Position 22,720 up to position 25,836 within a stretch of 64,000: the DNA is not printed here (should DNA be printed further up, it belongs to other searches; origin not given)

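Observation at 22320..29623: Translationally coupled secreted operon (939-aa unknown protein, VWA protein, VWA-TPR protein) divergent from a dual-specificity phosphatase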

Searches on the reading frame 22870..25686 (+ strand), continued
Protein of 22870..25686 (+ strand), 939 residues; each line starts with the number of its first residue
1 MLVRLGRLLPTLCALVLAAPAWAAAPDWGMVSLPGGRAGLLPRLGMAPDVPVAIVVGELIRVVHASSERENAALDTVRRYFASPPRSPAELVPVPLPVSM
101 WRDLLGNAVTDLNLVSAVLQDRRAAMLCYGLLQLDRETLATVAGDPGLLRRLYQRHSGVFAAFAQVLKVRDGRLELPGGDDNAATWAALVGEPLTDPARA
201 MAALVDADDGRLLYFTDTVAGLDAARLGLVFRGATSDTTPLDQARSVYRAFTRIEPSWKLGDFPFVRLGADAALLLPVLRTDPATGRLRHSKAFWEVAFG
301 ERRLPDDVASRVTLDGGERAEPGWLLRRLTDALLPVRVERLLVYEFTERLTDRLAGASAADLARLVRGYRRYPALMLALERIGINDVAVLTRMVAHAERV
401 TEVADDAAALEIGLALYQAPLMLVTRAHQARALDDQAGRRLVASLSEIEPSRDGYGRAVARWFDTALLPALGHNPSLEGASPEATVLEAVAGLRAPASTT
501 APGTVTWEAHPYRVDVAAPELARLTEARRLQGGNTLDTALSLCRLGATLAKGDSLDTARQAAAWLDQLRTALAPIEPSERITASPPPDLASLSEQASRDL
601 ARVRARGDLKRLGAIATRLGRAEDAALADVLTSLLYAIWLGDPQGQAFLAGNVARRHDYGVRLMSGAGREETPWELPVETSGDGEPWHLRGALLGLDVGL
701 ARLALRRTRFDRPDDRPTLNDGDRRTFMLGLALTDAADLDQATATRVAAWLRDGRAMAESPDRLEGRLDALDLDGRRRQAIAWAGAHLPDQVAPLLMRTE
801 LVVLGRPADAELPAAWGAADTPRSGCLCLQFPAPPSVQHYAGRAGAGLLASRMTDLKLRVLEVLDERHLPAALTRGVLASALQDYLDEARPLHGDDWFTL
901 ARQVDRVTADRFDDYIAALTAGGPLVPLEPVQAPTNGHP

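Call 45: search_protein_representatives(alignment_id=A1)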
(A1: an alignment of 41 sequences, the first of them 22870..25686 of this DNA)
Query: 41 sequences, 949 profile positions. Proteins with E-value up to 0.001 (for the whole library): 2746; up to 1e-10: 2293; up to 1e-30: 1283. The best 150 are listed.
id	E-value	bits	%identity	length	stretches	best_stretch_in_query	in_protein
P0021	0.0e+00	1223.2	-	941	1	1-947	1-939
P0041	0.0e+00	1157.4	-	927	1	14-948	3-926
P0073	0.0e+00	1050.8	-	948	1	11-944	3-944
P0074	2.1e-298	1009.0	-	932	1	10-941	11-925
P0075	2.5e-298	1008.7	-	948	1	10-942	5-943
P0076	1.0e-296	1003.4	-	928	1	21-947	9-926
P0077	4.7e-296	1001.2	-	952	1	1-944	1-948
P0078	5.0e-296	1001.1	-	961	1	25-941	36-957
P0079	2.1e-287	972.6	-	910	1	33-941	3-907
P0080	8.6e-287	970.5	-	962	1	5-941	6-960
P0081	1.3e-286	970.0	-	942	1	10-941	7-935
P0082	2.5e-285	965.7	-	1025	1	10-942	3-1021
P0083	1.2e-282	956.9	-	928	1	14-944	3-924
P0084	3.2e-282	955.4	-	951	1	11-944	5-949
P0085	3.3e-282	955.4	-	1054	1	15-944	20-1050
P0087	1.5e-281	953.2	-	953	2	168-922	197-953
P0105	1.6e-270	916.7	-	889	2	6-555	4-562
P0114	4.0e-267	905.5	-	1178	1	10-943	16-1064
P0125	4.8e-263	892.0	-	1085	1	24-941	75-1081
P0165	2.6e-251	853.1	-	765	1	181-939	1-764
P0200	1.6e-239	814.1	-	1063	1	7-941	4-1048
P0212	1.3e-236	804.5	-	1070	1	8-940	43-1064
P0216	5.4e-235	799.1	-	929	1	1-942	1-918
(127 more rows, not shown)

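Call 52: find_related_loci(query=A3, collection=genome_contigs, flank=7000)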
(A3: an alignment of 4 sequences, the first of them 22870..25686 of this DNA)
Query A3 (939 aa) in genome_contigs; peptide patterns used: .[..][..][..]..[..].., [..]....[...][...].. (x = any residue, [..] = any of these).
98 stretches matched a pattern; 3 encode a relative of the query (tblastn E <= 1e-3); 3 distinct loci.
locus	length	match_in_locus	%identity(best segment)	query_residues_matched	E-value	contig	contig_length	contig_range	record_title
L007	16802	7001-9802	64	5-938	0e+0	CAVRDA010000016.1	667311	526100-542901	MAG: Vicinamibacteria bacterium isolate MFD04850.bin.2.119 genome assembly, contig: contig_62782, whole genome shotgun s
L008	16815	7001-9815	71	1-932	0e+0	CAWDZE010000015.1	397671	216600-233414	MAG: Vicinamibacteria bacterium isolate MFD04850.bin.3.690 genome assembly, contig: contig_39227, whole genome shotgun s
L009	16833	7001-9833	67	1-938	0e+0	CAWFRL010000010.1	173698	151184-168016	MAG: Vicinamibacteria bacterium isolate MFD00962.bin.2.121 genome assembly, contig: contig_14860, whole genome shotgun s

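Call 54: list_cluster_members(proteins=[P0073, P0082, P0114, P0087, P0105, P0125, P0165, P0200, P0212, P0216])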
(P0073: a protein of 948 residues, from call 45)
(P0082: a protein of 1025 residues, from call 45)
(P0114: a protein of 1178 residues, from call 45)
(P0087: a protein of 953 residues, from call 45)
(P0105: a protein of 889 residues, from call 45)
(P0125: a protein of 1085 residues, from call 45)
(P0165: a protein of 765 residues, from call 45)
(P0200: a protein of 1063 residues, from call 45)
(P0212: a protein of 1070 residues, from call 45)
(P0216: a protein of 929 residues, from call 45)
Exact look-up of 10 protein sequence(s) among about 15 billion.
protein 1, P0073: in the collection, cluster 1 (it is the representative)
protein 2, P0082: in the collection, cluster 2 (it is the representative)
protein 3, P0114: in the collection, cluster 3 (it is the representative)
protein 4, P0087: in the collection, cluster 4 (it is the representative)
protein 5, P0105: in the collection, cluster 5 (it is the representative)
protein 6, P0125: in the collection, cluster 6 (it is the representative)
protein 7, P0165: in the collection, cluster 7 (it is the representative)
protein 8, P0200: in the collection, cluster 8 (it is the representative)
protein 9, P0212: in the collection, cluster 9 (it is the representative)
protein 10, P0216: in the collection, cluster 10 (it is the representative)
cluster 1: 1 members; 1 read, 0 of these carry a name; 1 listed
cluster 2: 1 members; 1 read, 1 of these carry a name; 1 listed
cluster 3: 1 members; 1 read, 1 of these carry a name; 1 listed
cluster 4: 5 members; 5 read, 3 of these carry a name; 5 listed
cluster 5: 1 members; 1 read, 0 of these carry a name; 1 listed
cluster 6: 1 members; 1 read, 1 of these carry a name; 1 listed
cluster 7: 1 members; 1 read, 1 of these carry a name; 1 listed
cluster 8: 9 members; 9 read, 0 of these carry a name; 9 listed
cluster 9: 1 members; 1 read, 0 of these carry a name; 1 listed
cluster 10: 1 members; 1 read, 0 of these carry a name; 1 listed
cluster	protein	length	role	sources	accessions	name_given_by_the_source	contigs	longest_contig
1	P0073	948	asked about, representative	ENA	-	-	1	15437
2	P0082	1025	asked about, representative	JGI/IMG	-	hypothetical protein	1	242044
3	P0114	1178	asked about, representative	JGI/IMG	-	hypothetical protein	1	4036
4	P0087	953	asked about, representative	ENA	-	-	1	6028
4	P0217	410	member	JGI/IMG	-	hypothetical protein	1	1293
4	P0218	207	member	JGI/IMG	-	hypothetical protein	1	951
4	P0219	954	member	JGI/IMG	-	hypothetical protein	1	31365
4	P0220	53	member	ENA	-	-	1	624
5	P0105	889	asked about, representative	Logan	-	-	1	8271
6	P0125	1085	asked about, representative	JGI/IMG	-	hypothetical protein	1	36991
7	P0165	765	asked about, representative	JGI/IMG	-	hypothetical protein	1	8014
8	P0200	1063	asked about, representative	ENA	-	-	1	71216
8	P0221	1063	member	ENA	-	-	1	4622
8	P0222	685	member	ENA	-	-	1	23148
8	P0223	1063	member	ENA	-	-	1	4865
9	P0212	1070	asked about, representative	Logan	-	-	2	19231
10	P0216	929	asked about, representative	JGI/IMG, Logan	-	-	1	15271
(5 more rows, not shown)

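Call 62: find_encoding_contigs(protein=P0082, flank=8000, max_places=1)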
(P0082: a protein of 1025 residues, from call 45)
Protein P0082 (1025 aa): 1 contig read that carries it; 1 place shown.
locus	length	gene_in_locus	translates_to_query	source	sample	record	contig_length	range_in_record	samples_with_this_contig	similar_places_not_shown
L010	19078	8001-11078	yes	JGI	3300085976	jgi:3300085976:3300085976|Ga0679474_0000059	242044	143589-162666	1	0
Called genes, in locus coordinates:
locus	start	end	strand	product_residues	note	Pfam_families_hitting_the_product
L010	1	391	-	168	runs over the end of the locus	PF11716:MDMPI_N (faint), PF12867:DinB_2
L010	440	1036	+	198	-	-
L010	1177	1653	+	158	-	PF11716:MDMPI_N, PF12867:DinB_2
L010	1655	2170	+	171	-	PF00710:Asparaginase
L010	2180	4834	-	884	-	PF00246:Peptidase_M14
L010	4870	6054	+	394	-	PF00155:Aminotran_1_2, PF01212:Beta_elim_lyase (faint), PF00266:Aminotran_5 (weak), PF01041:DegT_DnrJ_EryC1 (weak)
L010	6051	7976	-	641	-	PF02518:HATPase_c, PF00204:DNA_gyraseB, PF01751:Toprim, PF00986:DNA_gyraseB_C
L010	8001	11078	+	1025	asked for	-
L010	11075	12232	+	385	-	PF17957:Big_7 (weak), PF05762:VWA_CoxE (weak), PF13768:VWA_3 (weak), PF00092:VWA, PF13519:VWA_2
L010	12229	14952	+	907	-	PF14559:TPR_19 (faint)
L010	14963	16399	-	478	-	PF01936:NYN, PF12872:OST-HTH (faint)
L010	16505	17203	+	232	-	PF00775:Dioxygenase_C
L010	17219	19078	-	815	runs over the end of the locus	PF00521:DNA_topoisoIV, PF03989:DNA_gyraseA_C (faint)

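Call 63: find_encoding_contigs(protein=P0200, flank=8000, max_places=1)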
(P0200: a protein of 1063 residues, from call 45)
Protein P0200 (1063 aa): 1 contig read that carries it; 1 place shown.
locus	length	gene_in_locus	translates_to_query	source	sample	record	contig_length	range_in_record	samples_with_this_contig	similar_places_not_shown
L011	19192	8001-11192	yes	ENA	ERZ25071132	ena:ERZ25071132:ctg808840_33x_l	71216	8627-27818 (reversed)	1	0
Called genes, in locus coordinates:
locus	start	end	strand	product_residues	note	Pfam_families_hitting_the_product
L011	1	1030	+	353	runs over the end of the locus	-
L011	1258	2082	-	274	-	PF01695:IstB_IS21, PF13481:AAA_25 (weak), PF00308:Bac_DnaA (weak), PF00004:AAA (weak)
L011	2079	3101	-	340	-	PF13384:HTH_23 (faint), PF00665:rve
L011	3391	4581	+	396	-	-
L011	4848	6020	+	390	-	-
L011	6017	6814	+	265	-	-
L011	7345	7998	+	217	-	-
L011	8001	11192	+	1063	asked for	-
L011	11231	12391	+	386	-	PF00092:VWA, PF13519:VWA_2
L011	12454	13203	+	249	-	-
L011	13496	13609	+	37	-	-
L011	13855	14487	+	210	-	-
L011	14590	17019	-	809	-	-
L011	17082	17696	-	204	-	-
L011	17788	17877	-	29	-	-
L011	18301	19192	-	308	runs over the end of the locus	PF10099:RskA_C (weak)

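Call 67: fold_search(model_id=the predicted structure, library=pdb)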
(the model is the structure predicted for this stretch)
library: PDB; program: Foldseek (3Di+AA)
matches with E <= 10: 181; with E <= 0.001: 0
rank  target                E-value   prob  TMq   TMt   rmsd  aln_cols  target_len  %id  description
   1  9eai_A                2.8e-01  0.25  0.09  0.20  23.8       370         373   10  Structure of nanobody AT206 in complex with the losartan-bound angiotensin II type I receptor (AT1R) (released 2025-03-05)
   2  6jb3                  3.4e-01  0.05  0.08  0.11  31.5       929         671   10  Structure of SUR1 subunit bound with repaglinide (released 2019-05-22)
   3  8b21_A                3.5e-01  0.04  0.09  0.11  30.6       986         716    9  Time-resolved structure of K+-dependent Na+-PPase from Thermotoga maritima 0-60-seconds post reaction initiation with  (released 2024-01-17)
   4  4iar                  4.8e-01  0.15  0.09  0.19  23.5       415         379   11  Crystal structure of the chimeric protein of 5-HT1B-BRIL in complex with ergotamine (PSI Community Target) (released 2013-03-13)
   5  5ndz                  6.6e-01  0.08  0.09  0.14  23.9       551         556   11  Crystal structure of a thermostabilised human protease-activated receptor-2 (PAR2) in complex with AZ3451 at 3.6 angstro (released 2017-05-03)
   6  8b24_B                6.6e-01  0.02  0.08  0.09  33.4      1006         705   10  Time-resolved structure of K+-dependent Na+-PPase from Thermotoga maritima 3600-seconds post reaction initiation with  (released 2024-01-17)
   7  9jro_A                7.8e-01  0.25  0.10  0.23  23.2       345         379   11  Structural Insights into Selective Antagonism of PF04418948 and EP2 Prostaglandin Receptor (released 2025-10-22)
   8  9u81_R                7.8e-01  0.16  0.09  0.19  22.4       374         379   13  Cryo-EM structure of tolvaptan-bound human vasopressin V2 receptor complex with Fab (released 2025-12-10)
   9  5ndd                  8.2e-01  0.07  0.09  0.13  24.5       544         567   11  Crystal structure of a thermostabilised human protease-activated receptor-2 (PAR2) in complex with AZ8838 at 2.8 angstro (released 2017-05-03)
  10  6qxa_D                8.9e-01  0.02  0.08  0.09  31.0       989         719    9  Structure of membrane bound pyrophosphatase from Thermotoga maritima in complex with imidodiphosphate and N-[(2-amino- (released 2019-04-10)
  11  5wiv                  9.3e-01  0.12  0.09  0.18  21.6       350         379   12  Structure of the sodium-bound human D4 Dopamine receptor in complex with Nemonapride (released 2017-10-18)
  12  5l7d_A                1.0e+00  0.15  0.10  0.15  25.1       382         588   12  Structure of human Smoothened in complex with cholesterol (released 2016-07-20)
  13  5ola_E                1.1e+00  0.01  0.07  0.07  32.8      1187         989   11  Structure of mitochondrial transcription elongation complex in complex with elongation factor TEFM (released 2017-10-18)
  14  9ei5_A                1.2e+00  0.15  0.10  0.20  25.2       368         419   13  Cryo-EM structure of Apo form of prostaglandin D2 receptor (DP1)-bRIL-Fab complex (released 2025-09-03)
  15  7duw_A                1.2e+00  0.04  0.10  0.11  22.9       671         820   12  Cryo-EM structure of the multiple peptide resistance factor (MprF) loaded with two lysyl-phosphatidylglycerol molecule (released 2021-04-21)
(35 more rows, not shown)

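Call 68: search_protein_families(library=pfam, alignment_id=A1, max_evalue=1)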
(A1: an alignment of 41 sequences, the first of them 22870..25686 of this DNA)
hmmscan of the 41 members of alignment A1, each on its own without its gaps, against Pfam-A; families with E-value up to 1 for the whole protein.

A. member 1, window:22870-25686:+ (939 aa): 1 family
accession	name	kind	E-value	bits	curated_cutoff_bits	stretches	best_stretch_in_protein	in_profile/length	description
PF21244.3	PurT_C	-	0.12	12.3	26.7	0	544-563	43-62/68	PurT, C-terminal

B. families by the number of members that match (of 41 scanned): 9 families
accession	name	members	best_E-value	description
PF12221.13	HflK_N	1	0.031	Bacterial membrane protein N terminal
PF17093.10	PBP_N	1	0.035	Penicillin-binding protein N-terminus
PF04625.18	DEC-1_N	1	0.05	DEC-1 protein, N-terminal region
PF20021.4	VMAP-M18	1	0.062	vWA-MoxR associated protein middle region (VMAP-M) 18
PF21244.3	PurT_C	1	0.12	PurT, C-terminal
PF11774.14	Lsr2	1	0.14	Lsr2 dimerization domain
PF14407.11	Frankia_peptide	1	0.44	Ribosomally synthesized peptide prototyped by Frankia Franean1_4349.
PF08115.16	Toxin_28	1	0.6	SFI toxin family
PF08817.16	YukD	1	0.76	WXG100 protein secretion system (Wss), protein YukD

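Call 73: list_cluster_members(proteins=[P0066, P0062, P0065, P0054, P0046, P0042, P0016, P0013, P0010])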
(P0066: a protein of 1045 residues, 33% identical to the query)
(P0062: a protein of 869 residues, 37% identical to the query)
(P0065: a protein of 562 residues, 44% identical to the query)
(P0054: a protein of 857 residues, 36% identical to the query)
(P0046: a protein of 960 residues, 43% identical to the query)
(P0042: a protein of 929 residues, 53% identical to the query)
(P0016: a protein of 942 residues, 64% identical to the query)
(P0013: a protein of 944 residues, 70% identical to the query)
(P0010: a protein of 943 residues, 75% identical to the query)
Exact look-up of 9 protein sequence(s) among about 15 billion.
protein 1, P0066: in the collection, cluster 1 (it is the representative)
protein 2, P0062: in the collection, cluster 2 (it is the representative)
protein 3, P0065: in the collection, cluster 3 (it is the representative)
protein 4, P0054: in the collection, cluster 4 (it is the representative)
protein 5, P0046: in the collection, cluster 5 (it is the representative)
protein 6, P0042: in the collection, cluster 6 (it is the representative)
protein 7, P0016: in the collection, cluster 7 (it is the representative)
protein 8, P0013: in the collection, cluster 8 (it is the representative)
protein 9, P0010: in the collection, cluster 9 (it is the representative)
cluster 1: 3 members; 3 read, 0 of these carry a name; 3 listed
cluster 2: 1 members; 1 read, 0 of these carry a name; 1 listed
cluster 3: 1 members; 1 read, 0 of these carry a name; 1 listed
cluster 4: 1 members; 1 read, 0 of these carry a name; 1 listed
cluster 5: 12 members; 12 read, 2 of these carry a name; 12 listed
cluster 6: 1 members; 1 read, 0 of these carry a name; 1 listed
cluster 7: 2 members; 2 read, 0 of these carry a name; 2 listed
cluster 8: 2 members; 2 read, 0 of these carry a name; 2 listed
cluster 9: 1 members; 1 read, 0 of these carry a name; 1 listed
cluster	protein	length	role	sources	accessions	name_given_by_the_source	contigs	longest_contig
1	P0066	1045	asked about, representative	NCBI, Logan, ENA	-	-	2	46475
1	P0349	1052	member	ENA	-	-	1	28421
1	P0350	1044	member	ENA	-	-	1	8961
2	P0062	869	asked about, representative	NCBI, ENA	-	-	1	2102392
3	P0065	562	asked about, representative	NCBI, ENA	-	-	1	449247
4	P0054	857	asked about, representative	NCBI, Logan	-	-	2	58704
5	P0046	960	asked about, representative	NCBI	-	-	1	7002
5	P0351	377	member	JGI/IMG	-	hypothetical protein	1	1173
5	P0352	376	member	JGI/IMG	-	hypothetical protein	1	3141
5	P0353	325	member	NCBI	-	-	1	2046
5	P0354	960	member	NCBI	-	-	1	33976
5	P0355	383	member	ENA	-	-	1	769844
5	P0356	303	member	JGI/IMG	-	-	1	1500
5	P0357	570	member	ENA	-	-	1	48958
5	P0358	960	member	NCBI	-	-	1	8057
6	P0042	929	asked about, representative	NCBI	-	-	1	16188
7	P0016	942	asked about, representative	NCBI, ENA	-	-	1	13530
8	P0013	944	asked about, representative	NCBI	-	-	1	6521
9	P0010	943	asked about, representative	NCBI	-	-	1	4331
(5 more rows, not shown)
